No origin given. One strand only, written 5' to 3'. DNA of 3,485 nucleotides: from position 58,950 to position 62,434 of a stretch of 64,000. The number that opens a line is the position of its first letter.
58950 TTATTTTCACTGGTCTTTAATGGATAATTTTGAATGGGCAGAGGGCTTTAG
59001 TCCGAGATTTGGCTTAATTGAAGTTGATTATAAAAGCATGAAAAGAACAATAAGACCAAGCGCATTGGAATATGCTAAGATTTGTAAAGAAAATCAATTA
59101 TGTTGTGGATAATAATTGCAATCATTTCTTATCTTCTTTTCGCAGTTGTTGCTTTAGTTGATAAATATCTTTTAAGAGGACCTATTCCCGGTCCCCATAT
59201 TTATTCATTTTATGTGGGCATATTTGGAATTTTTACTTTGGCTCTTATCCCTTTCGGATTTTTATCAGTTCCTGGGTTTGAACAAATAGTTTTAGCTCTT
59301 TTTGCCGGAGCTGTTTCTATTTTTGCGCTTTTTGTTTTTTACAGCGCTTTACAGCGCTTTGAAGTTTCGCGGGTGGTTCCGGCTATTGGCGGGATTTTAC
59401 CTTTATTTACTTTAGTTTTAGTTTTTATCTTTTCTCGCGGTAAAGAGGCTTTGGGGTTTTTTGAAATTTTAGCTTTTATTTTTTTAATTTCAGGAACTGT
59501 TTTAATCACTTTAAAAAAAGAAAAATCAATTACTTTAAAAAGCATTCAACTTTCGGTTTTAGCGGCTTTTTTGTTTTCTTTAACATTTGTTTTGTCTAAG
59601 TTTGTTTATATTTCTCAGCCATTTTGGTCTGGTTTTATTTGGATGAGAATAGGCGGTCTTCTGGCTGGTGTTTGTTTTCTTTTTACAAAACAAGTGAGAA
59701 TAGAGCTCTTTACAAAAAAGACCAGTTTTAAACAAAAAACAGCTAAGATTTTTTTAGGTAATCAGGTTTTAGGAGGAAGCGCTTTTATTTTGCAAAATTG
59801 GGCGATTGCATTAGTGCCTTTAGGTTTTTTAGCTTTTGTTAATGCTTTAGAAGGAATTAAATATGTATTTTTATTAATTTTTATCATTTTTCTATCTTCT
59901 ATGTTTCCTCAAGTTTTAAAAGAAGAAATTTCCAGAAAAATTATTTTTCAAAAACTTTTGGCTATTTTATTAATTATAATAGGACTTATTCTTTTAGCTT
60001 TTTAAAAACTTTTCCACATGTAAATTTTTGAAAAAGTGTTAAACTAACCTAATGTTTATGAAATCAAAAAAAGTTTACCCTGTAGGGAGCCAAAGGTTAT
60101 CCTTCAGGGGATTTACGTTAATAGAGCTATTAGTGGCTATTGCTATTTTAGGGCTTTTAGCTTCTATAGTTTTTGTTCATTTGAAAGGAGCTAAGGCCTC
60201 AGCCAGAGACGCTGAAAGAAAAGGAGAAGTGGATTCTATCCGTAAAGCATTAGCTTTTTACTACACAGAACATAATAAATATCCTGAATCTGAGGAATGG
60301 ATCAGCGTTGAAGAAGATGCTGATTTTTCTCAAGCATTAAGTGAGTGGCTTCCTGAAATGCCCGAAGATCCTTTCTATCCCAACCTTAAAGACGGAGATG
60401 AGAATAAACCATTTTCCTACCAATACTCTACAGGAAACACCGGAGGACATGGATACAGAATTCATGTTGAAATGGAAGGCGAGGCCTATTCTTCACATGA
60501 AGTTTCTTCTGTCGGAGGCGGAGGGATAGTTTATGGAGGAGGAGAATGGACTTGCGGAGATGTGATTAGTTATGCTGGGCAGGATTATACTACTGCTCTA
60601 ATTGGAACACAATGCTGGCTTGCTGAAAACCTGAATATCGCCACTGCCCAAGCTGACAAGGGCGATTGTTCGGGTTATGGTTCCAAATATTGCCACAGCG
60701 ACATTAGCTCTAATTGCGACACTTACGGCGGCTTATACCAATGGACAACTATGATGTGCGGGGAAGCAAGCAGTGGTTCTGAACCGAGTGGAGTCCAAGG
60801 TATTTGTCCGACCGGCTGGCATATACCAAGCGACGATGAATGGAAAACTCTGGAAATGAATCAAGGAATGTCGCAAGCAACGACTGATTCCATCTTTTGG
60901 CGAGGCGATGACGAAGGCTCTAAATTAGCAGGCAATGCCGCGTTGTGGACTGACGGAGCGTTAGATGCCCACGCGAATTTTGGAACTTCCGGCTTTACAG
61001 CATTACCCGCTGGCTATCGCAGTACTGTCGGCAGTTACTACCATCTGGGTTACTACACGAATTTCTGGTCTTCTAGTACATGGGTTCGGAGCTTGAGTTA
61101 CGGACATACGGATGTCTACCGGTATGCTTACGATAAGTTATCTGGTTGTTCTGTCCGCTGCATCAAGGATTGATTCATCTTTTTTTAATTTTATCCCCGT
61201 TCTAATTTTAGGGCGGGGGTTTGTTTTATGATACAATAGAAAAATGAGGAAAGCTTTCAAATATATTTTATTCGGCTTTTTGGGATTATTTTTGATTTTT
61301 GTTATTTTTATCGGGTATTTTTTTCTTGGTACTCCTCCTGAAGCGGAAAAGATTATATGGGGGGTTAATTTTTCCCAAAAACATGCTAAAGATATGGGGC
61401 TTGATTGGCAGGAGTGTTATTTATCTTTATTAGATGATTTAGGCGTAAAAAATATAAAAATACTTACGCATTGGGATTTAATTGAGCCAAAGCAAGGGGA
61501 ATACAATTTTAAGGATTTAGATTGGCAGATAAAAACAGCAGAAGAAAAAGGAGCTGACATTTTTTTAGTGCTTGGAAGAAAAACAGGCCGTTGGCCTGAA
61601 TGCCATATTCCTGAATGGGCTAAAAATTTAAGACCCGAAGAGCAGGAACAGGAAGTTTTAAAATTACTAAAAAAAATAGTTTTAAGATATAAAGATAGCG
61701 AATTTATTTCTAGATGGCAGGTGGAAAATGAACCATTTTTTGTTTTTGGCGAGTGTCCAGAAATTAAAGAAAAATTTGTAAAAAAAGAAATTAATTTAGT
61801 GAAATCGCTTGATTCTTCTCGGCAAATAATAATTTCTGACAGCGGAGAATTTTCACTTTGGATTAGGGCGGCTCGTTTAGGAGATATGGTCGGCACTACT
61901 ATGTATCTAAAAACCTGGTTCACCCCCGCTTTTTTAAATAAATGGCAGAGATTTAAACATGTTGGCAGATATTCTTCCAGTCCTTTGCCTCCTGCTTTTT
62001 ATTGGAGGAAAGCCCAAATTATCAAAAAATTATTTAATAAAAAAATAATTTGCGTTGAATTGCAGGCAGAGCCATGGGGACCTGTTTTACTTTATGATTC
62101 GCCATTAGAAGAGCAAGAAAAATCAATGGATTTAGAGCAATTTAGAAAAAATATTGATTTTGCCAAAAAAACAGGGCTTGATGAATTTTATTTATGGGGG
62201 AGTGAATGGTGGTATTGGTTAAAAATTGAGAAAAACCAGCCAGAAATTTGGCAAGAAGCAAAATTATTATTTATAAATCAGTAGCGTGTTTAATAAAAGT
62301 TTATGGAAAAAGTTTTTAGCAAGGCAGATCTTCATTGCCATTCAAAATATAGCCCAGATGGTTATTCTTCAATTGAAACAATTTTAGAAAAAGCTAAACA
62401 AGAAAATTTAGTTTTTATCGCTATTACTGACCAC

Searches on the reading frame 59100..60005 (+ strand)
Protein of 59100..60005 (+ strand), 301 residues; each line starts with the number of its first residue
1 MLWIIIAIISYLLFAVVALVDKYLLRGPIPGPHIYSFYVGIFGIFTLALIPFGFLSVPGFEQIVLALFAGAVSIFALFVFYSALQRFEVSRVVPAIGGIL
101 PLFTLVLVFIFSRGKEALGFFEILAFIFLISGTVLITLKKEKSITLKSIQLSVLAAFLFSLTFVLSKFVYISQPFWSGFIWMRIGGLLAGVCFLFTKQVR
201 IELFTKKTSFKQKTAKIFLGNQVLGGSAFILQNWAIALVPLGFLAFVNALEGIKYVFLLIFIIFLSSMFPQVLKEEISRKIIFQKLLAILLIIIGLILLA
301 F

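Call 61: search_protein_families(library=pfam, proteins=[window:59100-60005:+], max_evalue=0.0001)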
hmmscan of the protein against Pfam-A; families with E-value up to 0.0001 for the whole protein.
window:59100-60005:+ (301 aa): 1 family
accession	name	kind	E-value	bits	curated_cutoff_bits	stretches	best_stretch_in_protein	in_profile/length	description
PF00892.27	EamA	-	4.2e-05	24.3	28.2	1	2-137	2-134/135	EamA-like transporter family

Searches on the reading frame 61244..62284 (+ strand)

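Call 61: search_protein_families(library=pfam, proteins=[window:61244-62284:+], max_evalue=0.0001)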
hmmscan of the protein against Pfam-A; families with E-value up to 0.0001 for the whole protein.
window:61244-62284:+ (346 aa): 2 families
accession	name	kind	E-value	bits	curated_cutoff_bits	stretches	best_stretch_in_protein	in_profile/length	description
PF02449.21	Glyco_hydro_42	-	9e-09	35.6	21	1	62-132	18-82/376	Beta-galactosidase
PF00331.26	Glyco_hydro_10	-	4.4e-05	23.3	22.1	1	76-166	46-131/311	Glycosyl hydrolase family 10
